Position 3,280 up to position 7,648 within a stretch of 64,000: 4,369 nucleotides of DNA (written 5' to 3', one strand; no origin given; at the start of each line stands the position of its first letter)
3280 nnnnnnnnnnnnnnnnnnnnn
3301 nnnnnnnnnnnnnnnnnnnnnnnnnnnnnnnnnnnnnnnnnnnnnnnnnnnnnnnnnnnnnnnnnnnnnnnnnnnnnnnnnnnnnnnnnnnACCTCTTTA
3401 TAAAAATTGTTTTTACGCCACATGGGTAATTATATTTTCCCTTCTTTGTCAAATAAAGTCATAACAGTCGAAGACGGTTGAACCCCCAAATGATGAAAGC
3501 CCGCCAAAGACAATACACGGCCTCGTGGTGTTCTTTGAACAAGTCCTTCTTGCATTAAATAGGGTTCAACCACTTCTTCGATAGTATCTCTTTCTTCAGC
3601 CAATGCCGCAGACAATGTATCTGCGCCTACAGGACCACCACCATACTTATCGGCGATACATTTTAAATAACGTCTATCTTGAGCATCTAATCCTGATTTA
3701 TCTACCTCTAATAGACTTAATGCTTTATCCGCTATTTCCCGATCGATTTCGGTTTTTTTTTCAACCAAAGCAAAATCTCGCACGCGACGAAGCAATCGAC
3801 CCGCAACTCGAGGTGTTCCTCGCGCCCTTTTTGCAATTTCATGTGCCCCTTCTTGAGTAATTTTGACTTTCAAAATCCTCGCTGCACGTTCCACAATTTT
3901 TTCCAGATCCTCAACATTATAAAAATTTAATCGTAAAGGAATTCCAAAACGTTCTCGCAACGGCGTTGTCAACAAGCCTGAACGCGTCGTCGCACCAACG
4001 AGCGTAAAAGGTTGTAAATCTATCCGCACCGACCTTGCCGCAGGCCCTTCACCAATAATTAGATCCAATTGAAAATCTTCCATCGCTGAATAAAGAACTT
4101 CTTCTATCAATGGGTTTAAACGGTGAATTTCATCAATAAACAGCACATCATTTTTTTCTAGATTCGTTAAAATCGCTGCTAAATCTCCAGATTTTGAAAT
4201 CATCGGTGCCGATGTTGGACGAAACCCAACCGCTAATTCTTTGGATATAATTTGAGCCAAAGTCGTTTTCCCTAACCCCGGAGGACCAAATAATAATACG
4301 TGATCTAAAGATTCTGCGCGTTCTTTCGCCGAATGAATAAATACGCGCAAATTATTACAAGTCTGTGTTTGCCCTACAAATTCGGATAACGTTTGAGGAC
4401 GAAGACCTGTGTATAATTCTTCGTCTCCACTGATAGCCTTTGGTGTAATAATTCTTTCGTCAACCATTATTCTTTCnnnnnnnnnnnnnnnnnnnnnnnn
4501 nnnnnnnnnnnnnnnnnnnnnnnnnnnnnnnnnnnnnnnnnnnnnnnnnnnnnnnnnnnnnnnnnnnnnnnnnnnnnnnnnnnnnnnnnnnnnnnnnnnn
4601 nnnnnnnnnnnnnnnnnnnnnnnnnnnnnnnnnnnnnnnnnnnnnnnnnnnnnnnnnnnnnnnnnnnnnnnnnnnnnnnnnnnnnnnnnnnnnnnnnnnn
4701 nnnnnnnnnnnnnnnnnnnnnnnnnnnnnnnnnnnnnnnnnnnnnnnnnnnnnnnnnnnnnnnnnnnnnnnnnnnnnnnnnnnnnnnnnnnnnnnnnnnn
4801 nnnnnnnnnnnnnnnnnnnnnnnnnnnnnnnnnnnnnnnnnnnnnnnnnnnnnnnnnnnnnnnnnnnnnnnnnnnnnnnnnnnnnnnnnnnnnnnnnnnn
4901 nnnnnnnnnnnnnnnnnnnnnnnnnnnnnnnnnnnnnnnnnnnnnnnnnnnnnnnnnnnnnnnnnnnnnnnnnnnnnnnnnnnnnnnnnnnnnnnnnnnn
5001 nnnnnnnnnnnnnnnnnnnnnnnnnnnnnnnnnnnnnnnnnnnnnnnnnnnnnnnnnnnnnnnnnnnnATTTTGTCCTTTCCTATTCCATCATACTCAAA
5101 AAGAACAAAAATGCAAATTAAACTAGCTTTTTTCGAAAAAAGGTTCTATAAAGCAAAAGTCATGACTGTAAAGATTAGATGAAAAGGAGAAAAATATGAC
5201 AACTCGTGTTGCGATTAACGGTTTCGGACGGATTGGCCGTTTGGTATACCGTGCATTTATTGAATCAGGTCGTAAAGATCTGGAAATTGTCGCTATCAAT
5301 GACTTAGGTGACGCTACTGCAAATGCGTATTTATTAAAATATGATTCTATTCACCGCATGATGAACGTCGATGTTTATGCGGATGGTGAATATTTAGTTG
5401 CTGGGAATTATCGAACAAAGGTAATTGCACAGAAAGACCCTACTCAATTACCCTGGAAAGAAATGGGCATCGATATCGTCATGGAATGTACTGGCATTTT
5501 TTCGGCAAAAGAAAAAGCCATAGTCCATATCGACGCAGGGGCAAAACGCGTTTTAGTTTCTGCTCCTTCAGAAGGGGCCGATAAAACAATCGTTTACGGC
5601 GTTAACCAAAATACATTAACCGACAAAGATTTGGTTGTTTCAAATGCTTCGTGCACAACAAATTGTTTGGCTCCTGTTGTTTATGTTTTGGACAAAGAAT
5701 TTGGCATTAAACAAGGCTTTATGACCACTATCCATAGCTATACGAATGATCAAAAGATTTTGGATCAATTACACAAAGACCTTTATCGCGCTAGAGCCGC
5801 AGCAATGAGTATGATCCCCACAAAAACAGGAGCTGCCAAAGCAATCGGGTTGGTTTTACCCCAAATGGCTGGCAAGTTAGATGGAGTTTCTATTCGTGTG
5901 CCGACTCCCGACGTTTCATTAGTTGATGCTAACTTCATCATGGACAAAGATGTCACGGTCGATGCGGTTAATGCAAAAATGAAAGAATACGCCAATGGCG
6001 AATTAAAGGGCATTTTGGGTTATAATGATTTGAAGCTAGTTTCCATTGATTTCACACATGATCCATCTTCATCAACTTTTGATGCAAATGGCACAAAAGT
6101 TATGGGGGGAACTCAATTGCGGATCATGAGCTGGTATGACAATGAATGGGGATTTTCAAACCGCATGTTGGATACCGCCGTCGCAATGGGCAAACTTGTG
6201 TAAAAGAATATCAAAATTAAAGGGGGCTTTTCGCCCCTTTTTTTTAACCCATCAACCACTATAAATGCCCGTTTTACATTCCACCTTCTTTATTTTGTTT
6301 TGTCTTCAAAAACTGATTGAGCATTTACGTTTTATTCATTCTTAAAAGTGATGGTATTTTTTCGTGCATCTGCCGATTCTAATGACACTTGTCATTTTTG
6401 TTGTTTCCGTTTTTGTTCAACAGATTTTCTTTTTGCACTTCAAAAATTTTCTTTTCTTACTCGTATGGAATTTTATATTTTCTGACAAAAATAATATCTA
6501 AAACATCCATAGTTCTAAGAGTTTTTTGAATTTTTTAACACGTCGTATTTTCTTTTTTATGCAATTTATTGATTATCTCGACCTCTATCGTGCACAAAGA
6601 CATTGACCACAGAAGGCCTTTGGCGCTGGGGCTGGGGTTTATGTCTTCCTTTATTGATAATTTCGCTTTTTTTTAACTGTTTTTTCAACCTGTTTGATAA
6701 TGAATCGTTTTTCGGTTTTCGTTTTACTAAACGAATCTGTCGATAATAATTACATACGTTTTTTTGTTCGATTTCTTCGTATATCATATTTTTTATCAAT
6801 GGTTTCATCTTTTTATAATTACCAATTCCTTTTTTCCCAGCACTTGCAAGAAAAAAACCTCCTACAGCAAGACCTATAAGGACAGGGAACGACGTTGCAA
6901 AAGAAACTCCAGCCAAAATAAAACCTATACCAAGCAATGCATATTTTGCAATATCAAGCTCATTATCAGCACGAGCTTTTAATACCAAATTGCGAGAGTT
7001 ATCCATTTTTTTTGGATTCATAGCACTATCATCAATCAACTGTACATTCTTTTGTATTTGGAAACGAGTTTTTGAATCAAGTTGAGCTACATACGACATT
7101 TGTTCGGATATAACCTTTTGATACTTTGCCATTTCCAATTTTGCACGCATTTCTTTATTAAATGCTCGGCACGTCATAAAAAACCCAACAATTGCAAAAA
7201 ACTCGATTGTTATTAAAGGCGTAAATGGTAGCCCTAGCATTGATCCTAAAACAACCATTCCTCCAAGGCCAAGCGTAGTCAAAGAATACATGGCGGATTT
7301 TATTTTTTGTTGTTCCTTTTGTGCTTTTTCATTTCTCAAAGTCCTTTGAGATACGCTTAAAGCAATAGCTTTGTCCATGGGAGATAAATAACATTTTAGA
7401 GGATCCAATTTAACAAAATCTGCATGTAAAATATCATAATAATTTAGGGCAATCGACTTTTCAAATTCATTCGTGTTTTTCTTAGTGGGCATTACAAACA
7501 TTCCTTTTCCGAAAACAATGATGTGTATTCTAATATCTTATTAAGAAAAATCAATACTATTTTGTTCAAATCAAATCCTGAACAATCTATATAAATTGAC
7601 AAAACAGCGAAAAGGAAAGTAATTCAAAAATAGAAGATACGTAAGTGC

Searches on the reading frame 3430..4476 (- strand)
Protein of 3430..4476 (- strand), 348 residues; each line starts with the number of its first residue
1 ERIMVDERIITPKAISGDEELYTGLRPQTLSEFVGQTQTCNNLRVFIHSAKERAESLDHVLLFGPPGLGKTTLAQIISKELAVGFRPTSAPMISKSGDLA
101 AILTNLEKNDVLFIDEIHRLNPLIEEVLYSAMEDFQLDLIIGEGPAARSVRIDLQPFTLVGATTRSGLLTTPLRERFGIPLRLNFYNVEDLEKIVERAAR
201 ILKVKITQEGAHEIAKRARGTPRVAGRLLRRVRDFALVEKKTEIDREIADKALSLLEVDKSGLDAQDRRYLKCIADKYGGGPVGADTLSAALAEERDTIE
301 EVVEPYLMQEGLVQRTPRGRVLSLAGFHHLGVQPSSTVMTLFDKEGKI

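Call 64: search_protein_families(library=pfam, proteins=[window:3430-4476:-], max_evalue=0.00001)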
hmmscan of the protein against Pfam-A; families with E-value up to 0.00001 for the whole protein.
window:3430-4476:- (348 aa): 6 families
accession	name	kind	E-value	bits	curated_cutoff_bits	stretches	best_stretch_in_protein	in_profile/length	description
PF05496.18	RuvB_N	-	6.2e-77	257.2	27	1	25-183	1-159/159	Holliday junction DNA helicase RuvB P-loop domain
PF17864.7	AAA_lid_4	-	7.2e-33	112.6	27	1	186-259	1-74/74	RuvB AAA lid domain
PF05491.19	RuvB_C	-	1.1e-25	89.8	24.7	1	261-330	2-71/72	RuvB C-terminal winged helix domain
PF00004.35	AAA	-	5.3e-19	69.4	21.2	1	60-180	1-126/131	ATPase family associated with various cellular activities (AAA)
PF07728.20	AAA_5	-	9.9e-08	32.5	22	0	59-177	1-139/139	AAA domain (dynein-related subfamily)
PF20720.3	nSTAND3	-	5.5e-06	26.6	27.2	0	48-116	8-73/155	Novel STAND NTPase 3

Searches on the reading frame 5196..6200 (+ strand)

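Call 64: search_protein_families(library=pfam, proteins=[window:5196-6200:+], max_evalue=0.00001)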
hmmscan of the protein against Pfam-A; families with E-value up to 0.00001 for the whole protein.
window:5196-6200:+ (335 aa): 2 families
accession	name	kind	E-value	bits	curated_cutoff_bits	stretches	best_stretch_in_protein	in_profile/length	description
PF02800.25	Gp_dh_C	-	3e-63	212.5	24.4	1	158-314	1-158/158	Glyceraldehyde 3-phosphate dehydrogenase, C-terminal domain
PF00044.30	Gp_dh_N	-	2e-35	121.5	31.7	1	4-104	2-100/101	Glyceraldehyde 3-phosphate dehydrogenase, NAD binding domain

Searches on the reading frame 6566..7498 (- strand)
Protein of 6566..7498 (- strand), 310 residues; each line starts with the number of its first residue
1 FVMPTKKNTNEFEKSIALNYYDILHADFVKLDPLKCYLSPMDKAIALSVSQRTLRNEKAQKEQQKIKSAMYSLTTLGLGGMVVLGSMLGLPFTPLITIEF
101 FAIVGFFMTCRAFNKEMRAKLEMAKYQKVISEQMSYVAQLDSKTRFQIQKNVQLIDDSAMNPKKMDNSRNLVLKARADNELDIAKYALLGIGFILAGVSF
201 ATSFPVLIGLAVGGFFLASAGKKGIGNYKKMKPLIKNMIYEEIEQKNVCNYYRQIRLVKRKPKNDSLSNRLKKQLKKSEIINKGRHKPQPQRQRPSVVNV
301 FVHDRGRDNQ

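Call 40: search_protein_families(library=pfam, proteins=[window:6566-7498:-], max_evalue=0.01)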
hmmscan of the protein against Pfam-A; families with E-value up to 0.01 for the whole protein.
window:6566-7498:- (310 aa): 1 family
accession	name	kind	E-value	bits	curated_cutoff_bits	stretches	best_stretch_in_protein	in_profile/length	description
PF15706.10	TMEM132_C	-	0.00015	21.9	27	0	163-191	13-41/87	TMEM132 C-terminal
